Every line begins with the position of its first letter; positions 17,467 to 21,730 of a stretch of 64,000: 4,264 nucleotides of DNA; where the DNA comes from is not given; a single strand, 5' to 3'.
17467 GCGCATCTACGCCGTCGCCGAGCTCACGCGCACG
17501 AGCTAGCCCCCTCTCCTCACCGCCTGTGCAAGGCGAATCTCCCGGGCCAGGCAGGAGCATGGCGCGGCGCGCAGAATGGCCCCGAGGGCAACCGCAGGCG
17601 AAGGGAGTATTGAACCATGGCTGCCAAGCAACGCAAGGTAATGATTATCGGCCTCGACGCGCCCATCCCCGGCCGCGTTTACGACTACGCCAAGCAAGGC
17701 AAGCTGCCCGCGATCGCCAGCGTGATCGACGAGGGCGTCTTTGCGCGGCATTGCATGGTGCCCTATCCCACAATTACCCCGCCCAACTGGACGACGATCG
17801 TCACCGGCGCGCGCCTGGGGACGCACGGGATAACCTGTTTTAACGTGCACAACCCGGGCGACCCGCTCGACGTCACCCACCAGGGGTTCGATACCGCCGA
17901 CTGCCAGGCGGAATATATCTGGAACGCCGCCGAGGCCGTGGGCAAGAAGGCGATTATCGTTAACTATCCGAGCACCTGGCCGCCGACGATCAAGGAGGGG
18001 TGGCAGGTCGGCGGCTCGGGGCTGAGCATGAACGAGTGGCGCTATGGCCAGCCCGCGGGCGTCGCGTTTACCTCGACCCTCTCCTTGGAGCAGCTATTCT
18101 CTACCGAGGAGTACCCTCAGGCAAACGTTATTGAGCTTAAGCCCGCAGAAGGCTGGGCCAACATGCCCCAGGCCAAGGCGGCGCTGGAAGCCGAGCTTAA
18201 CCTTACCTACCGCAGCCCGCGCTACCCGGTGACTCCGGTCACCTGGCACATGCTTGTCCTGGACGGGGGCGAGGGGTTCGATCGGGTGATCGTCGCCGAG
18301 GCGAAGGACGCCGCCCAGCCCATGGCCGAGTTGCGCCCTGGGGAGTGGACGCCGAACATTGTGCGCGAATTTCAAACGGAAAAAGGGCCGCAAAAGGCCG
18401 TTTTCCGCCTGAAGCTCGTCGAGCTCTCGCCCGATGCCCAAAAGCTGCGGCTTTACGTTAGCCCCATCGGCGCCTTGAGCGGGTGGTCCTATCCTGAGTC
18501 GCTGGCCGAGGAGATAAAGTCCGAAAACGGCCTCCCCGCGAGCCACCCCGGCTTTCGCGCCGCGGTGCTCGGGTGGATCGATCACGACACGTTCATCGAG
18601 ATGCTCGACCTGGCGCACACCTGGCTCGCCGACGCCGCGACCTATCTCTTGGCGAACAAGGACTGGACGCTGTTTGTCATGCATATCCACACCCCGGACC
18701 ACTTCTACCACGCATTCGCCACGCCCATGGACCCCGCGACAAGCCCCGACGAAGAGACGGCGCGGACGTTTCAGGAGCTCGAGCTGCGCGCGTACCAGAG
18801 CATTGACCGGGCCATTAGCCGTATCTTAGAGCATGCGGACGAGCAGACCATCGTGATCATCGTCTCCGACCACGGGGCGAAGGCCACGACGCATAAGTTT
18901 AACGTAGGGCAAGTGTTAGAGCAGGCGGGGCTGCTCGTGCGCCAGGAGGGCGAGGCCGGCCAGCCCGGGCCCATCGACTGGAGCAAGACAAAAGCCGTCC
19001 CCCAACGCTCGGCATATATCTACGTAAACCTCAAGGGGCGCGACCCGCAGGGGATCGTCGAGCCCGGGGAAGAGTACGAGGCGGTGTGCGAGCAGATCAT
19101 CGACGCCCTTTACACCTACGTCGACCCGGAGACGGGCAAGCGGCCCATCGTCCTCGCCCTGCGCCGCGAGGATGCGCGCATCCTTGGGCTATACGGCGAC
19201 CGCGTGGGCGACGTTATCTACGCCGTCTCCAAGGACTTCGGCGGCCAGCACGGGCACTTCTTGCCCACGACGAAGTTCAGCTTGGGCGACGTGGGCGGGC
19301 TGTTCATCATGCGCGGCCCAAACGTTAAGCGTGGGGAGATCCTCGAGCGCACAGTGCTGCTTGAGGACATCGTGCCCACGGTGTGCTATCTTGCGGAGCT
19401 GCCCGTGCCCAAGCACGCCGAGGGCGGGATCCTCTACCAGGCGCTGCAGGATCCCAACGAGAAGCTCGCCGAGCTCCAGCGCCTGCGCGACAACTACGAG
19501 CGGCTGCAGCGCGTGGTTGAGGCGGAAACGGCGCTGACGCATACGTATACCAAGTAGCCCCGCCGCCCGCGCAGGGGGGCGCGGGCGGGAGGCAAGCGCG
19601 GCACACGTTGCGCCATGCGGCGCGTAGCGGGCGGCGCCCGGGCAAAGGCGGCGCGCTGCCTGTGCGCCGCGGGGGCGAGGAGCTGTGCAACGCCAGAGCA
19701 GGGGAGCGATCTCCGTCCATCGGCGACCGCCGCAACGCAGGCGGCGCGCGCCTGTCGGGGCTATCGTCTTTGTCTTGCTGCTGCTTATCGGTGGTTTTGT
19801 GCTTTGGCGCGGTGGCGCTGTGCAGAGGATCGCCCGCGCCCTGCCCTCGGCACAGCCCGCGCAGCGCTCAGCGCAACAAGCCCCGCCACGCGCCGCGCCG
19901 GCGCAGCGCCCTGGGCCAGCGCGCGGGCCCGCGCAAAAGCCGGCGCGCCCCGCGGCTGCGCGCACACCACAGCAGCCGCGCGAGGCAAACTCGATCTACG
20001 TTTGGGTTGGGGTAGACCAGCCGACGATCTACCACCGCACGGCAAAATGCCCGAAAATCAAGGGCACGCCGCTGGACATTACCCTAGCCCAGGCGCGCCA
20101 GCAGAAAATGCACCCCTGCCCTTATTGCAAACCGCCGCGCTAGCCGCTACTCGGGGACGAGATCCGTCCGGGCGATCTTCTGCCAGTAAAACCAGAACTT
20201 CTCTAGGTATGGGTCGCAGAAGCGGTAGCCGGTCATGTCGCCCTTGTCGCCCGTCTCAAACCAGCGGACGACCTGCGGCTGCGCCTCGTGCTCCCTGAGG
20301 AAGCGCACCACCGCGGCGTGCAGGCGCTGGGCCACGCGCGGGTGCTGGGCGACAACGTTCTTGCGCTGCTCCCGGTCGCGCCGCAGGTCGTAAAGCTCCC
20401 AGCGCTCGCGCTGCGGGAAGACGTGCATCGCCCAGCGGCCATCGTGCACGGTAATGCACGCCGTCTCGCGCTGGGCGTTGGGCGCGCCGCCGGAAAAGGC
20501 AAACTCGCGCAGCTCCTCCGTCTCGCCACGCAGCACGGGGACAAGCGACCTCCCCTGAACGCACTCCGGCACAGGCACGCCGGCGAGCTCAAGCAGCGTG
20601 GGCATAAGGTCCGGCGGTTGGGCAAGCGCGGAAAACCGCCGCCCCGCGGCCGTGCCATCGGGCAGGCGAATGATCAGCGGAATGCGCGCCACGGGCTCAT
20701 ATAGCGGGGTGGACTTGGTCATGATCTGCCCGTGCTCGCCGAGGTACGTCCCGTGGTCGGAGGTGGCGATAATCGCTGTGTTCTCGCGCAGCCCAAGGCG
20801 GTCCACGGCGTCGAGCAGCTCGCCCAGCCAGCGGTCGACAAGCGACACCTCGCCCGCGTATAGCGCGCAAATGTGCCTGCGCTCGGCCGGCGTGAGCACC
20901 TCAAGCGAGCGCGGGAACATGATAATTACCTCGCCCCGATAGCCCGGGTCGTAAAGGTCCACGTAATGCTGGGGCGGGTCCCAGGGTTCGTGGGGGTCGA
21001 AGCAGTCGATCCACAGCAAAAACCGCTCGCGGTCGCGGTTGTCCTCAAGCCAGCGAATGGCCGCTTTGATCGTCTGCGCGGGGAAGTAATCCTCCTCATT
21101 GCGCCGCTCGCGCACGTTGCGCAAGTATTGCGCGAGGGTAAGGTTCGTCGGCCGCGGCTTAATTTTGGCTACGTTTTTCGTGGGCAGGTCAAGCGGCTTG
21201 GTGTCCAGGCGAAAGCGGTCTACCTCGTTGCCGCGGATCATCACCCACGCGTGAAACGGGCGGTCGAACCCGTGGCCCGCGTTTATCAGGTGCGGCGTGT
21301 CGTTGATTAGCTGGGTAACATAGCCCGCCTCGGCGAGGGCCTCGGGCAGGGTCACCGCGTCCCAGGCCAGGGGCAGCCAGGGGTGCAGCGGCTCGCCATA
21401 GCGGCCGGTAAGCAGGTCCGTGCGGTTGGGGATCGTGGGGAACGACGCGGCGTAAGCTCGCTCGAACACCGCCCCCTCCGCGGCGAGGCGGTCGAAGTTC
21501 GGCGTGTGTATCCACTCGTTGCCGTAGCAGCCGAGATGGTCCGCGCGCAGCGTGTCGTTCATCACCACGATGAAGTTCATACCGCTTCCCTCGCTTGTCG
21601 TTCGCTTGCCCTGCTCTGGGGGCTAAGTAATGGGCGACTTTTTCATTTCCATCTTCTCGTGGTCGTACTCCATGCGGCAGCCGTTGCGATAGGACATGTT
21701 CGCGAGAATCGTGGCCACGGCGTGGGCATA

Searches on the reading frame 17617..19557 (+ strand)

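Call 52: search_protein_families(library=ncbifam, proteins=[window:17617-19557:+], max_evalue=0.00001)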
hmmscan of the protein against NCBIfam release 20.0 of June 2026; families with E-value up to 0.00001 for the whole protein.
window:17617-19557:+ (646 aa): 1 family
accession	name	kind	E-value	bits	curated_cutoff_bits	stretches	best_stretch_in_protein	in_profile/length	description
TIGR02335.1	hydr_PhnA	equivalog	5.6e-06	25.7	407.55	0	4-73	11-79/408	phosphonoacetate hydrolase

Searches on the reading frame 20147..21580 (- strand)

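Call 52: search_protein_families(library=ncbifam, proteins=[window:20147-21580:-], max_evalue=0.00001)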
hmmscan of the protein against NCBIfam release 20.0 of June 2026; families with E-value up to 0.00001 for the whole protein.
window:20147-21580:- (477 aa): 4 families
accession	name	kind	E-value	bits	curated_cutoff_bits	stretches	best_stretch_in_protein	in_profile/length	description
NF010322.0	PRK13759.1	equivalog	3.2e-54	184.2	481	2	232-432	261-461/486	arylsulfatase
TIGR03417.1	chol_sulfatase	equivalog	9.8e-38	130.3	433.45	2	238-423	252-432/500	choline-sulfatase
NF045661.1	HdlasePehA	equivalog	3.2e-35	121.7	900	2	229-422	272-476/506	phosphoric/sulfuric ester hydrolase PehA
NF052527.1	Mn_arylsulf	exception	2.3e-30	106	850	2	156-432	168-456/479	manganese-dependent arylsulfatase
